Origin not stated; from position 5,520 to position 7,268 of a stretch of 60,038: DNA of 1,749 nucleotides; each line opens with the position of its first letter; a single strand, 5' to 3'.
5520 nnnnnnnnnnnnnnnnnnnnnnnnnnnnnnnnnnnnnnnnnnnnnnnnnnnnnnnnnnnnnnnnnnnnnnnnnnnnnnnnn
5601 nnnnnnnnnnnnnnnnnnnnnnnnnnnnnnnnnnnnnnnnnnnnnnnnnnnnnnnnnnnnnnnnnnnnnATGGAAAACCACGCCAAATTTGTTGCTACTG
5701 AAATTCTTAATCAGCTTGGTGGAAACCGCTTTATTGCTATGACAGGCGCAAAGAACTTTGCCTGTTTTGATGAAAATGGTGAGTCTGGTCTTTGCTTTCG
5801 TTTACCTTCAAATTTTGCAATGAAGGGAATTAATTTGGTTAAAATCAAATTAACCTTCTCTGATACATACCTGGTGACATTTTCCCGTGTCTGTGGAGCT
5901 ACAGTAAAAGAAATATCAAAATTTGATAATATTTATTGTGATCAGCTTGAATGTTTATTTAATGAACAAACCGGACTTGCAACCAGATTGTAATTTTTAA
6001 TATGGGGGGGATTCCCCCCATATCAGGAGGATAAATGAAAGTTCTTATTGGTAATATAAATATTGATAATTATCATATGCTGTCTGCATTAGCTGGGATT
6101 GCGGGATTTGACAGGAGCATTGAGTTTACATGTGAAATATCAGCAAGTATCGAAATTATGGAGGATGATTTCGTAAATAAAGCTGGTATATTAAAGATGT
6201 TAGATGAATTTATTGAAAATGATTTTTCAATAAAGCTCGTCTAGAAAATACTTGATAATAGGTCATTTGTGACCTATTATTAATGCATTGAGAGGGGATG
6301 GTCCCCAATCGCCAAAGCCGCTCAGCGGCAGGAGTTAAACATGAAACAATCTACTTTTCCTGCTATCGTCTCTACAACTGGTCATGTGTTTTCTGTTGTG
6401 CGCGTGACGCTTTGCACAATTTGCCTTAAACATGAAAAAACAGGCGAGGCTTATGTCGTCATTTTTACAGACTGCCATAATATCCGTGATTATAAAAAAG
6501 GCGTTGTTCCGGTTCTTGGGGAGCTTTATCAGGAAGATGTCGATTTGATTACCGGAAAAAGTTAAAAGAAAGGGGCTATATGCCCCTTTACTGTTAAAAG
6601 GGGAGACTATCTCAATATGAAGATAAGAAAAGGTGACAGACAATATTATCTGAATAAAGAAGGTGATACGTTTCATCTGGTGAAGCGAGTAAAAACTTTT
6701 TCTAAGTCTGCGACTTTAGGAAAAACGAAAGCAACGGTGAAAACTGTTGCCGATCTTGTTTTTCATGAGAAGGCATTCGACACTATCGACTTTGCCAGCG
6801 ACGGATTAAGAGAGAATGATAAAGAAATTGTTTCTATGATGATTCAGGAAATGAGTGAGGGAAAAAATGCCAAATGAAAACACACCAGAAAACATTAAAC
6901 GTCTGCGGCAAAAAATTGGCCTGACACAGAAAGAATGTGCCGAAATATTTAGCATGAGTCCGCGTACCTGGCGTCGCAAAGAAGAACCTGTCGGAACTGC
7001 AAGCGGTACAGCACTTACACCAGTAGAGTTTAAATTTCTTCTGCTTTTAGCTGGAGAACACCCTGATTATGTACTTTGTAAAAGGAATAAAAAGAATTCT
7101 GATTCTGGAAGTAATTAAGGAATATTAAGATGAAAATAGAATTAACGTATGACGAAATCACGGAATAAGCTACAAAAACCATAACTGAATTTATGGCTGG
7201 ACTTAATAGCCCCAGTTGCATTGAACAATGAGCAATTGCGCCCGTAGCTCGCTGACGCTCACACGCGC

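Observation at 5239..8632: Leading-region island of small ORFan genes behind ~340 bp GC-rich repeated elements (candidate ssDNA promoters, possible anti-defence cargo)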

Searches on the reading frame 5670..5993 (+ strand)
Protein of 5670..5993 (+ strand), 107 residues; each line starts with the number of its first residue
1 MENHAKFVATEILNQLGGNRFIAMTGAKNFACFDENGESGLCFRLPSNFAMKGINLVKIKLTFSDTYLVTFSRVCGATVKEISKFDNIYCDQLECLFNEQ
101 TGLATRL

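Call 52: search_protein_families(proteins=[window:5670-5993:+], library=ncbifam, max_evalue=0.01)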
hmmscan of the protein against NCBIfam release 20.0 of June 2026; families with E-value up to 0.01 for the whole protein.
window:5670-5993:+ (107 aa): 0 families

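Call 102: search_protein_families(proteins=[window:5670-5993:+], library=phrogs, max_evalue=0.01)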
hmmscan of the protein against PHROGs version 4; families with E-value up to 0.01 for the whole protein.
window:5670-5993:+ (107 aa): 1 family
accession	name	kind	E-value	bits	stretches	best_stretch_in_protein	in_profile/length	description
phrog_9437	-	unknown function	8e-27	94.7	1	7-107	2-98/98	-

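Call 103: find_homologous_proteins(query=window:5670-5993:+)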
Query window:5670-5993:+ (107 aa): 259 proteins with E <= 0.001 among 262 candidates; the best 120 are listed.
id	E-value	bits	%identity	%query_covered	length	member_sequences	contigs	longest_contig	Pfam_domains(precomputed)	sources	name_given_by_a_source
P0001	4.6e-64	231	99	100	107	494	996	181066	-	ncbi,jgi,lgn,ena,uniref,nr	ncbi:hypothetical protein ED082_RS49410 [Escherichia coli]|jgi:hypothetical protein|uniref:YahA n=22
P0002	2.5e-55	203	89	100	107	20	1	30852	-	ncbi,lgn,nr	ncbi:hypothetical protein A4O59_004286 [Salmonella enterica subsp. enterica]|nr:hypothetical protein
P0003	6.4e-55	202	89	100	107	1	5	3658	-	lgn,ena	-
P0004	9.4e-55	201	88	100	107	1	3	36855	-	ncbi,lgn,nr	ncbi:hypothetical protein DTV46_23380 [Salmonella enterica subsp. salamae]|nr:hypothetical protein [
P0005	4.5e-54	199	87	100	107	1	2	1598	-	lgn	-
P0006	6.3e-54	198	87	100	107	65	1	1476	-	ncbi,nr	ncbi:TPA: hypothetical protein L1V51_005448 [Escherichia coli]|nr:hypothetical protein [Escherichia 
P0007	1.8e-53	197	87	100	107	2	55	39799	-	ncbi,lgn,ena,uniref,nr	ncbi:hypothetical protein N6N71_21255 [Escherichia albertii]|uniref:hypothetical protein n=1 Tax=Esc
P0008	3.0e-53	196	87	100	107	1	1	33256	-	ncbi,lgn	ncbi:hypothetical protein AB3B79_003801 [Escherichia coli]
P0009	1.4e-51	191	85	100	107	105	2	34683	-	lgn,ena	-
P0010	7.5e-46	172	76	100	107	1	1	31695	-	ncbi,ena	ncbi:hypothetical protein ACXLTH_004203 [Salmonella enterica subsp. enterica serovar Kiambu]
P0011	1.3e-45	172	81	100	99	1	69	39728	-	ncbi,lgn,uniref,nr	ncbi:hypothetical protein [Escherichia coli]|uniref:hypothetical protein n=1 Tax=Escherichia coli Ta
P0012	3.0e-45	170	77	100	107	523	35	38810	-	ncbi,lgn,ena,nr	ncbi:TPA: hypothetical protein U0S22_004429 [Escherichia coli]|nr:hypothetical protein [Escherichia 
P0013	5.8e-45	170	77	100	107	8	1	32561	-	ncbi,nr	ncbi:hypothetical protein P4X70_004495 [Salmonella enterica]|nr:hypothetical protein [Salmonella ent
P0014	8.4e-44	166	76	100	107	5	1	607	-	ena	-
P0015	3.6e-37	145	97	65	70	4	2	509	-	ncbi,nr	ncbi:hypothetical protein F9V24_27190, partial [Escherichia coli]|nr:hypothetical protein [Escherich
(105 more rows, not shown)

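Call 108: search_protein_families(proteins=[window:5670-5993:+], library=padloc, max_evalue=0.01)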
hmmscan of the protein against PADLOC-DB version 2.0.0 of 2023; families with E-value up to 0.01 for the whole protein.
window:5670-5993:+ (107 aa): 0 families

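Call 112: predict_structure(alignment_id=A6)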
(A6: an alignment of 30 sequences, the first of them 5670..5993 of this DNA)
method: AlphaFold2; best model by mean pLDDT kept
length: 107 residues; sequences in the alignment: 30
mean_pLDDT: 91.0   pTM: 0.82
mean pLDDT of the five models: 91.0, 89.7, 87.7, 86.9, 85.5
residues with pLDDT >= 90: 80; 70-90: 24; 50-70: 3; < 50: 0
segments of 3 or more residues with pLDDT < 50: none
pLDDT, mean of each block of 10 residues (from residue 1): 84 91 93 90 89 94 94 93 95 92 83
secondary structure, 60 per line:
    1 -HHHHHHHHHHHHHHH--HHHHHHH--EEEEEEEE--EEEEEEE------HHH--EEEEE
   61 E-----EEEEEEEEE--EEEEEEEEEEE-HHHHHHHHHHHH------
elements in order: H2-16 H19-25 E28-35 E38-44 E56-61 E67-75 E78-88 H90-101

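Call 114: fold_search(model_id=the predicted structure, library=pdb)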
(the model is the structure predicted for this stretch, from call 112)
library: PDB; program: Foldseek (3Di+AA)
matches with E <= 10: 403; with E <= 0.001: 0
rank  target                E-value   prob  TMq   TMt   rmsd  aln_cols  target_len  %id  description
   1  9g59_A                8.7e-02  0.66  0.25  0.21   7.8        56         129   27  Pseudomonas aeruginosa periplasmic aspartic peptidase PA0462 (RloA2) (released 2025-04-09)
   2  4r80_A                4.2e-01  0.20  0.25  0.30  11.9        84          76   17  Crystal Structure of a De Novo Designed Beta Sheet Protein, Cystatin Fold, Northeast Structural Genomics Consortium (N (released 2014-09-24)
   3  4ylc_E                4.8e-01  0.09  0.21  0.21  11.0        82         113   13  Crystal Structure of Del-C4 mutant of hsp14.1 from Sulfolobus solfatataricus P2 (released 2015-11-04)
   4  7oxx_C                4.8e-01  0.06  0.19  0.16  15.1       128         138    9  CrabP2 mutant R30AK31A (released 2022-07-13)
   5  4h62_Q                5.4e-01  0.33  0.37  0.19   7.4       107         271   12  Structure of the Saccharomyces cerevisiae Mediator subcomplex Med17C/Med11C/Med22C (released 2012-10-31)
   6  7yny_H                5.4e-01  0.14  0.21  0.09   8.1        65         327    8  Crystal structure of baculovirus LEF-3 from Helicoverpa armigera nucleopolyhedrovirus (released 2023-01-25)
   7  9e3j_F                5.7e-01  0.14  0.21  0.23   7.5        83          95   11  Cryo EM structure of pertussis toxin in complex with neutralizing Fab PERT-171 (released 2025-10-29)
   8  9g58_B                6.8e-01  0.15  0.25  0.21  10.0        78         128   19  Pseudomonas fluorescens periplasmic aspartic peptidase Pfl01_1762 (RloA) (released 2025-04-09)
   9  2jox_MODEL_1_A        7.2e-01  0.16  0.25  0.25   9.3        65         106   14  Embryonic Neural Inducing Factor Churchill is not a DNA-Binding Zinc Finger Protein: Solution Structure Reveal (released 2007-08-21)
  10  4gb5                  7.6e-01  0.04  0.14  0.10  14.8        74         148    5  Crystal structure of Kfla4162 protein from Kribbella flavida (released 2012-09-26)
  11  3of6_F                8.1e-01  0.09  0.20  0.20  10.0        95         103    7  Human pre-T cell receptor crystal structure (released 2010-10-20)
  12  4v1o_W                8.6e-01  0.25  0.37  0.13   7.4       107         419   12  Architecture of the RNA polymerase II-Mediator core transcription initiation complex (released 2015-02-04)
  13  5kph_MODEL_1_A        8.6e-01  0.15  0.26  0.30  11.5        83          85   12  Solution NMR Structure of Denovo Beta Sheet Design Protein, Northeast Structural Genomics Consortium (NESG) Ta (released 2016-09-28)
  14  9g58_A                1.1e+00  0.18  0.24  0.21   7.5        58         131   21  Pseudomonas fluorescens periplasmic aspartic peptidase Pfl01_1762 (RloA) (released 2025-04-09)
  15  4lgv_D                1.1e+00  0.11  0.27  0.08  13.0        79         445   10  X-ray crystal structure of Glucose-6-phosphate 1-dehydrogenase from Mycobacterium avium (released 2013-07-24)
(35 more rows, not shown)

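Call 116: fold_search(model_id=the predicted structure, library=viral)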
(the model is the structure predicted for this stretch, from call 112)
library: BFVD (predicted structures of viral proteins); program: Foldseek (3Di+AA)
matches with E <= 10: 926; with E <= 0.001: 4
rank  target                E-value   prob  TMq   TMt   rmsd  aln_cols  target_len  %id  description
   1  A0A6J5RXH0            1.7e-07  1.00  0.86  0.32   2.1       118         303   32  Uncharacterized protein [uncultured Caudovirales phage]
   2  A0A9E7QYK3            3.0e-05  1.00  0.76  0.70   2.4       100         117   24  (no name in the UniProt tables at hand)
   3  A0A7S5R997            7.5e-04  1.00  0.64  0.82   2.1        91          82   27  (no name in the UniProt tables at hand)
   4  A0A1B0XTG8            7.9e-04  1.00  0.60  0.59   3.3        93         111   22  (no name in the UniProt tables at hand)
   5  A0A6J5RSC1            1.7e-03  1.00  0.58  0.52   4.4        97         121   23  Uncharacterized protein (Fragment) [uncultured Caudovirales phage]
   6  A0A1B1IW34            2.1e-03  1.00  0.73  0.64   2.1        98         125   22  (no name in the UniProt tables at hand)
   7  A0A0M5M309            2.6e-03  1.00  0.66  0.67   3.7       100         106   17  Uncharacterized protein [Mycobacterium phage Mufasa]
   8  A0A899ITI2            5.5e-03  1.00  0.54  0.50   3.7       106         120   25  (no name in the UniProt tables at hand)
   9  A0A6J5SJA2            5.7e-02  0.98  0.46  0.50   4.3        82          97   12  Uncharacterized protein [uncultured Caudovirales phage]
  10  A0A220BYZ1            7.6e-02  0.91  0.46  0.53   4.3        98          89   15  (no name in the UniProt tables at hand)
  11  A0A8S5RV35            1.5e-01  0.47  0.38  0.17   8.4       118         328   15  Uncharacterized protein [Siphoviridae sp. ctHip2]
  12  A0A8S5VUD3            1.6e-01  0.63  0.36  0.32   7.0       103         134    9  Uncharacterized protein [Ackermannviridae sp.]
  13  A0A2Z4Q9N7            1.7e-01  0.96  0.48  0.46   3.4        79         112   11  Uncharacterized protein [Gordonia phage Trine]
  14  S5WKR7                1.8e-01  0.63  0.33  0.35   6.1        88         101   15  Uncharacterized protein [Pseudomonas phage PaBG]
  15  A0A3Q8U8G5            1.8e-01  0.35  0.32  0.20   6.6       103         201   13  Uncharacterized protein [Megavirus baoshan]
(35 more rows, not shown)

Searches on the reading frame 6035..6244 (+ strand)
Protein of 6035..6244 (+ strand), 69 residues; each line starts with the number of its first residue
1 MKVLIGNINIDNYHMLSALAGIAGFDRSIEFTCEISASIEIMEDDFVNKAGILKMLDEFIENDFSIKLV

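Call 52: search_protein_families(proteins=[window:6035-6244:+], library=ncbifam, max_evalue=0.01)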
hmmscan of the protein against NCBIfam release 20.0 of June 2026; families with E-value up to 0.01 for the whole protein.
window:6035-6244:+ (69 aa): 0 families

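Call 102: search_protein_families(proteins=[window:6035-6244:+], library=phrogs, max_evalue=0.01)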
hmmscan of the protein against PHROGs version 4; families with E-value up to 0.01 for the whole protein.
window:6035-6244:+ (69 aa): 1 family
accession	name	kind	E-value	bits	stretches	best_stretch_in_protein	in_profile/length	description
phrog_1585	-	unknown function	1.1e-10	42.4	1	1-68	1-73/75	-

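Call 108: search_protein_families(proteins=[window:6035-6244:+], library=padloc, max_evalue=0.01)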
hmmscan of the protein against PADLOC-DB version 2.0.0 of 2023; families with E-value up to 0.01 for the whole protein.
window:6035-6244:+ (69 aa): 0 families

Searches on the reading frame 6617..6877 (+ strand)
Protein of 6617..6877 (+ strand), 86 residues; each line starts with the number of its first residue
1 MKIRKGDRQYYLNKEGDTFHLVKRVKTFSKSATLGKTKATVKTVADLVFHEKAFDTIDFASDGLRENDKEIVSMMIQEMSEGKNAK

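Call 52: search_protein_families(proteins=[window:6617-6877:+], library=ncbifam, max_evalue=0.01)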
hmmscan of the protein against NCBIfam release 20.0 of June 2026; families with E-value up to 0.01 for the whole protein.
window:6617-6877:+ (86 aa): 0 families

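Call 102: search_protein_families(proteins=[window:6617-6877:+], library=phrogs, max_evalue=0.01)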
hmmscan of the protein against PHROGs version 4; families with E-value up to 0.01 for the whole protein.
window:6617-6877:+ (86 aa): 1 family
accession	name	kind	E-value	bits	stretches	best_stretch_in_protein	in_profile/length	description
phrog_14845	-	unknown function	0.0063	17.6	1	8-57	15-63/142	-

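Call 108: search_protein_families(proteins=[window:6617-6877:+], library=padloc, max_evalue=0.01)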
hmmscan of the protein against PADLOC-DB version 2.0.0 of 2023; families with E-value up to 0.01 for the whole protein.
window:6617-6877:+ (86 aa): 0 families

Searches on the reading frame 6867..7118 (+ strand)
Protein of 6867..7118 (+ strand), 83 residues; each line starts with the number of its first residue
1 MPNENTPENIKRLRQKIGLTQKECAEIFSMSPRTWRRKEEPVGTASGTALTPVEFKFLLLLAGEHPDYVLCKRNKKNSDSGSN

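Call 52: search_protein_families(proteins=[window:6867-7118:+], library=ncbifam, max_evalue=0.01)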
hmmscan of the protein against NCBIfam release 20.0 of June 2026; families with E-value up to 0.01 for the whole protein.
window:6867-7118:+ (83 aa): 4 families
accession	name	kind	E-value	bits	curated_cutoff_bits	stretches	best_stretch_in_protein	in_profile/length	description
TIGR03830.1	CxxCG_CxxCG_HTH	subfamily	1.5e-05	24.8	61.8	1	4-39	64-99/127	type II TA system antitoxin MqsA family protein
NF040522.1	VC1465_fam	subfamily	6.6e-05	22.9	70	1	10-40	1-31/111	VC1465 family Xer recombination activation factor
NF041575.1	antitoxPezA_Strep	equivalog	0.0054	16.7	290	1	8-47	4-43/158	type II toxin-antitoxin system antitoxin PezA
NF049845.1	Xre_ParS_antitoxin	subfamily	0.0061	16.7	90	1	9-40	6-37/112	type II RES/Xre toxin-antitoxin system antitoxin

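Call 102: search_protein_families(proteins=[window:6867-7118:+], library=phrogs, max_evalue=0.01)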
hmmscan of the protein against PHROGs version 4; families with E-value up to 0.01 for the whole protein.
window:6867-7118:+ (83 aa): 8 families
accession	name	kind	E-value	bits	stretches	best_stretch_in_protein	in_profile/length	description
phrog_7950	-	transcription regulation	1e-08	36.1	1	6-48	8-50/68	transcriptional repressor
phrog_3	-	transcription regulation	0.00023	22.1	1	3-39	86-121/430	transcriptional repressor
phrog_2104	-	unknown function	0.00063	20.9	1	6-51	40-85/103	-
phrog_8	-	transcription regulation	0.00086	19.8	1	3-36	74-107/346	transcriptional regulator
phrog_37751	-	unknown function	0.0025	18.4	1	6-30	153-177/205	-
phrog_6106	-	unknown function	0.0026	18.3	1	9-40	14-45/194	-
phrog_34341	-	transcription regulation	0.0057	17.9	1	7-39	73-105/122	transcriptional regulator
phrog_14076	-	transcription regulation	0.0094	17.5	0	6-34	14-41/86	transcriptional regulator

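Call 108: search_protein_families(proteins=[window:6867-7118:+], library=padloc, max_evalue=0.01)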
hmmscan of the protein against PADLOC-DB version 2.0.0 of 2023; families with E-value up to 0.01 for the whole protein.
window:6867-7118:+ (83 aa): 0 families
